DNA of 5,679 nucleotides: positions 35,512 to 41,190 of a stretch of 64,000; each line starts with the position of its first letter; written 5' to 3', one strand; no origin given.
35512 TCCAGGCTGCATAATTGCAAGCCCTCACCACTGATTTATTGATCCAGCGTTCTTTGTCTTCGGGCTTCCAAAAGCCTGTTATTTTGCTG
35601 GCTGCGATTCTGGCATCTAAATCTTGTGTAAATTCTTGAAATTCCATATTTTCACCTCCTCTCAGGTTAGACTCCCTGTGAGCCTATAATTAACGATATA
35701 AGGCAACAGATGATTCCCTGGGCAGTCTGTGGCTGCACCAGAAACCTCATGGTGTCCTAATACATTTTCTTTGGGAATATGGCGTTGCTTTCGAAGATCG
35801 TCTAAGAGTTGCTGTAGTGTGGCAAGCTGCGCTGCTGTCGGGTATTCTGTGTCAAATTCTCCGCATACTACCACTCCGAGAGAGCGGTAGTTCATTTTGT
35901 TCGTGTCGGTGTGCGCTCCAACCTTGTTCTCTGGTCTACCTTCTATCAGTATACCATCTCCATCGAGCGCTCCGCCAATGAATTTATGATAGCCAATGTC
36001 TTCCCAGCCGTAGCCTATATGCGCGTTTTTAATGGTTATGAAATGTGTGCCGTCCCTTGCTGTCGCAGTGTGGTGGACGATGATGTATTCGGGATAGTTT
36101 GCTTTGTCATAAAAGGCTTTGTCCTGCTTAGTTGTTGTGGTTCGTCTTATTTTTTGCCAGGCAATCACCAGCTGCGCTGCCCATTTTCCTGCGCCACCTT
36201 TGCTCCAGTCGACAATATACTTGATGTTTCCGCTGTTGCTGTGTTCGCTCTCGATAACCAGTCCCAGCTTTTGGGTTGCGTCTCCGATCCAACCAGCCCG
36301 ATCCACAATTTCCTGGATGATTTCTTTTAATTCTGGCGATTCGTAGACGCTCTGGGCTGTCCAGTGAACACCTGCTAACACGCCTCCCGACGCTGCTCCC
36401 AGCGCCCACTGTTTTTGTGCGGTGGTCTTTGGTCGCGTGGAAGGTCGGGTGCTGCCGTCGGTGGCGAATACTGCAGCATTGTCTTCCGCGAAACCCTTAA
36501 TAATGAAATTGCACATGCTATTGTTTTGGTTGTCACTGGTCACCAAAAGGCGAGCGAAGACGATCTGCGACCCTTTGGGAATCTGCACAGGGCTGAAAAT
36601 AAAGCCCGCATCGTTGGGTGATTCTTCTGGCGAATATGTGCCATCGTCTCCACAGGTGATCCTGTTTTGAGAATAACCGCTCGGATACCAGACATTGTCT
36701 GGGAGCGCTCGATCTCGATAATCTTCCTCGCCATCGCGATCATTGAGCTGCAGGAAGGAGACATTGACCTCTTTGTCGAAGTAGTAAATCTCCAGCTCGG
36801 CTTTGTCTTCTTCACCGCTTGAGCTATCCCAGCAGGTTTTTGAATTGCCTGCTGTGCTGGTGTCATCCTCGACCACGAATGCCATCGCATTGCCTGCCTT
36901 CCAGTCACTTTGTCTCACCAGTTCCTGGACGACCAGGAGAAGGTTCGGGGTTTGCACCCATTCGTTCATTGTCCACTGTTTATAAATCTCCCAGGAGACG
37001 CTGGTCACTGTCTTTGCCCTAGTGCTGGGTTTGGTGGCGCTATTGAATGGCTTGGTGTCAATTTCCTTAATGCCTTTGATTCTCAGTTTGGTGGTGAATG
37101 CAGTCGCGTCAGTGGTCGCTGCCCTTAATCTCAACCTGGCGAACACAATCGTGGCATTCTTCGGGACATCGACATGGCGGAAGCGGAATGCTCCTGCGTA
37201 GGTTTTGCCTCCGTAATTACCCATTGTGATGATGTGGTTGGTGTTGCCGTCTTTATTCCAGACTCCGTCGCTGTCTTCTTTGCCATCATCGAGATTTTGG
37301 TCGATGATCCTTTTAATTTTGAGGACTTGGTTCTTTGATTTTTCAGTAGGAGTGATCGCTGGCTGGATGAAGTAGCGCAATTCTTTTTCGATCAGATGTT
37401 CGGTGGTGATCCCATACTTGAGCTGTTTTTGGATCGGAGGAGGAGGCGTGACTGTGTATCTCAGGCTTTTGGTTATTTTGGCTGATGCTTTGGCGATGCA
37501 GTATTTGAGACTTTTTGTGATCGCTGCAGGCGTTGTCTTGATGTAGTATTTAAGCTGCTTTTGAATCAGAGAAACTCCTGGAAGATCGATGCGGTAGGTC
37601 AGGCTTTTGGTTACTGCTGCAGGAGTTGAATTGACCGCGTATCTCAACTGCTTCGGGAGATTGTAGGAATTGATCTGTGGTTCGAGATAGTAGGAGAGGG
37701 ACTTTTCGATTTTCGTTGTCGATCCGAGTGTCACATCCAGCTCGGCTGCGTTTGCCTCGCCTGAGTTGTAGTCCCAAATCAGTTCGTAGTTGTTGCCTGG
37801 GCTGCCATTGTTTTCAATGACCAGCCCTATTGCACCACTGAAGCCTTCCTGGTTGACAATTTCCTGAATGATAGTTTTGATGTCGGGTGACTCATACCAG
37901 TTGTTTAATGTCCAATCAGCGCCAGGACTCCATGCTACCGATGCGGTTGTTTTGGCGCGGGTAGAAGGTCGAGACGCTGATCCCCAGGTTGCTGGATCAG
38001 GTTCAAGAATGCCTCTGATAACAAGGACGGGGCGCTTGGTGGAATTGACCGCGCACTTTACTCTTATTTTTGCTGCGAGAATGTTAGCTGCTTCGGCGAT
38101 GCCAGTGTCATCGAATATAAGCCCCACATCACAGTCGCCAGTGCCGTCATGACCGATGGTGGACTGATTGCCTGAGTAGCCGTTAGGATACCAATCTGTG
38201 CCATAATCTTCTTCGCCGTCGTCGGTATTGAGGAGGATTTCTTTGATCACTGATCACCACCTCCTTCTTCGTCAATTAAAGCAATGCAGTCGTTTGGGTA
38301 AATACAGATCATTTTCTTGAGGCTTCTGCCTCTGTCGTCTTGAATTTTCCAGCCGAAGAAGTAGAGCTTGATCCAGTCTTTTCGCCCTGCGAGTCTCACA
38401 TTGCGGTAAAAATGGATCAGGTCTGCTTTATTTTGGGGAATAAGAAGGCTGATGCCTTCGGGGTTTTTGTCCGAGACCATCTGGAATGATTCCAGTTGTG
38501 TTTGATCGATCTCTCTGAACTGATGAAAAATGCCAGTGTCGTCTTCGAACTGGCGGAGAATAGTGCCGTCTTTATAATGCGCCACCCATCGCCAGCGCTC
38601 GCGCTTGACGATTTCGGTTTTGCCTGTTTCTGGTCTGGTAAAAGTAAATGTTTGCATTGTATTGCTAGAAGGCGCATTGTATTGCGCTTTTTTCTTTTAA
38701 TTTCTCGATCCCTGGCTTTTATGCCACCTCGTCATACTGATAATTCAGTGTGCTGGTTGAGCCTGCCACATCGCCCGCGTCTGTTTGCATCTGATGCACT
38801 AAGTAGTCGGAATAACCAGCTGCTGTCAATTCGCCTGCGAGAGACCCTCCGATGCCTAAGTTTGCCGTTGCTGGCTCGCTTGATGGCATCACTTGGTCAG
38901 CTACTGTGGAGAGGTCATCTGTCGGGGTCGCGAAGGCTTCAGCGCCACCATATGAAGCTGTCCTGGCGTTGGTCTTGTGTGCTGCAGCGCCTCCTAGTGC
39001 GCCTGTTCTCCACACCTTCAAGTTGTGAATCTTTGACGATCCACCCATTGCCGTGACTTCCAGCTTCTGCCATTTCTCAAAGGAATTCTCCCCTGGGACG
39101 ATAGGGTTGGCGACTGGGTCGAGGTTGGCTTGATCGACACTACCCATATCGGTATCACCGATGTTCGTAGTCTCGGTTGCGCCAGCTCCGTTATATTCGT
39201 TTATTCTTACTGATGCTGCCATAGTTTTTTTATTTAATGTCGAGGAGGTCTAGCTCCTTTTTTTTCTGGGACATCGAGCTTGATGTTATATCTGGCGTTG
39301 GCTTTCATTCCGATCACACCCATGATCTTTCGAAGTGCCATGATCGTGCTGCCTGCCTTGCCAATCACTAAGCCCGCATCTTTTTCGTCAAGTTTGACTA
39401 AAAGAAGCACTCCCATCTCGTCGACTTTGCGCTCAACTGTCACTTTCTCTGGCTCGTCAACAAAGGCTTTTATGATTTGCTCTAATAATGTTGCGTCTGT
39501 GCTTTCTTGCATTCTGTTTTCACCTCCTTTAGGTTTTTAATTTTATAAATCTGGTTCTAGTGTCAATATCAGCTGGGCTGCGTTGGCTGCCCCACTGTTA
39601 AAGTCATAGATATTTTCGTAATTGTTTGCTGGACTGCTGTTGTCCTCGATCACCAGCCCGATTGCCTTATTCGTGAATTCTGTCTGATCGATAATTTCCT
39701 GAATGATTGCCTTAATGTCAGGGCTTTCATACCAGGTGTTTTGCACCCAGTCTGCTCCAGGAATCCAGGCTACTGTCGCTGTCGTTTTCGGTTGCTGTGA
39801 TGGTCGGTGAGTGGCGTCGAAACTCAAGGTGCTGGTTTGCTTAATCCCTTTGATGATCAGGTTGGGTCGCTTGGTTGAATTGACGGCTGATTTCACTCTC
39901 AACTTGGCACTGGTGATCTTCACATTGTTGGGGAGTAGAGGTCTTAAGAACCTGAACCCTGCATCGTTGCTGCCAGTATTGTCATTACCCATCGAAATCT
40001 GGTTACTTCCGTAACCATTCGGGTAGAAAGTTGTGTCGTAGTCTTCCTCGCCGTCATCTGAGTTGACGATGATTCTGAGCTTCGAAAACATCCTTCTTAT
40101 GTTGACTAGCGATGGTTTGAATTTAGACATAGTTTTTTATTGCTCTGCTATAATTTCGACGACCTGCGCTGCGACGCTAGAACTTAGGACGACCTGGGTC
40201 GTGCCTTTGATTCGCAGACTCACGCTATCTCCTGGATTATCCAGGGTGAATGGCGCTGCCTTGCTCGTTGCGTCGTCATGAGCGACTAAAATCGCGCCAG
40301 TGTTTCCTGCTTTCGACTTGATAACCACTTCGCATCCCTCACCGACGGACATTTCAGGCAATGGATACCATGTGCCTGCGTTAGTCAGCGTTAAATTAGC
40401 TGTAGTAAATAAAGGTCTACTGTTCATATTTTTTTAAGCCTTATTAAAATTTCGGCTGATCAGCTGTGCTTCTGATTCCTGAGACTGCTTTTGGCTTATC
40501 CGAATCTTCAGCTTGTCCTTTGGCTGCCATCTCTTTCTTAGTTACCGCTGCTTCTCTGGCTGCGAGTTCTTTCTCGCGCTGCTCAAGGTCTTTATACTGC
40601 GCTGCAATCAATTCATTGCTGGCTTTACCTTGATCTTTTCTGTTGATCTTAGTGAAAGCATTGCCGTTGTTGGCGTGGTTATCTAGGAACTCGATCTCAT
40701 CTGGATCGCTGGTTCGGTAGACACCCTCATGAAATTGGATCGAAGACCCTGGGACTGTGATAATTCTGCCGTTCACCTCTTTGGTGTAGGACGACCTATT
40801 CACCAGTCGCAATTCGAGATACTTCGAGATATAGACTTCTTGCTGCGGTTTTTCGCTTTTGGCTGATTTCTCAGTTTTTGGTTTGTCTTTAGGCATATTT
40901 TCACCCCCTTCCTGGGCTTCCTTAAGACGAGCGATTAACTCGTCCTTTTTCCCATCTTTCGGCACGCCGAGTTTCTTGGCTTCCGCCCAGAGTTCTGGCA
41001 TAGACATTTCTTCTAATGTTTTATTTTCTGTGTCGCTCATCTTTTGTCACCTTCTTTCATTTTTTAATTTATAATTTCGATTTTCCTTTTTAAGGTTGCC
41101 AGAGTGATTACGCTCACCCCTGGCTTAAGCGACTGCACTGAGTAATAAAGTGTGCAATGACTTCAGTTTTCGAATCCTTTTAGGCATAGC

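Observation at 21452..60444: Prophage of about 37.5 kb inserted into the middle of comM (Walker-B region), splitting the gene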

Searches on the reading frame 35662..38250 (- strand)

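Call 11: search_protein_families(library=pfam, proteins=[window:35662-38250:-], max_evalue=0.01)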
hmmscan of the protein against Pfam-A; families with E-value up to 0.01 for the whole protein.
window:35662-38250:- (862 aa): 1 family
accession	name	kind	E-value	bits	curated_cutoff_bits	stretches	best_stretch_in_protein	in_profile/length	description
PF01510.30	Amidase_2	-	3.5e-19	69.9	26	1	718-846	3-131/131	N-acetylmuramoyl-L-alanine amidase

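Call 12: search_protein_families(library=phrogs, proteins=[window:35662-38250:-], max_evalue=0.001)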
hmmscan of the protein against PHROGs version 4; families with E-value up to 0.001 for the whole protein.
window:35662-38250:- (862 aa): 6 families
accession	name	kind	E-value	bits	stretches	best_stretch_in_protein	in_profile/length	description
phrog_822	-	lysis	4e-25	89.8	1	710-848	14-149/215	amidase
phrog_1493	-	lysis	6.7e-25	89.1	1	703-848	23-155/394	endolysin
phrog_35436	-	lysis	1.1e-11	45.5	1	715-847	15-137/266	amidase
phrog_1794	-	lysis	6.3e-10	40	1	705-848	41-183/336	amidase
phrog_3088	-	lysis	1.3e-07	32.6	1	706-845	9-141/248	amidase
phrog_9611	-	lysis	8.1e-06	26.6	1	719-847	22-151/246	endolysin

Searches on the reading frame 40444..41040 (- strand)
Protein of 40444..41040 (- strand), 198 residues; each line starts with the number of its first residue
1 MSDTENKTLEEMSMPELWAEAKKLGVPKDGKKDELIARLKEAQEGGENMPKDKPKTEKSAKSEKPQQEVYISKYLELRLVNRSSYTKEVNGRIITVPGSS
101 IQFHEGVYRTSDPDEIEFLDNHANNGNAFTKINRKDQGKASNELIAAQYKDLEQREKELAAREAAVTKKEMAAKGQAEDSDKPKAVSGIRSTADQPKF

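Call 46: search_protein_families(library=phrogs, proteins=[window:40444-41040:-], max_evalue=0.001)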
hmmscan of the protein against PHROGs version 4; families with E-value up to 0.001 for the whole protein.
window:40444-41040:- (198 aa): 2 families
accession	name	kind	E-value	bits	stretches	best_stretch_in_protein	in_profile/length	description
phrog_34377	-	unknown function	4e-07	30.7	1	77-122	18-61/71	-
phrog_2724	-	unknown function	5.7e-05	24.5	1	5-43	42-82/83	-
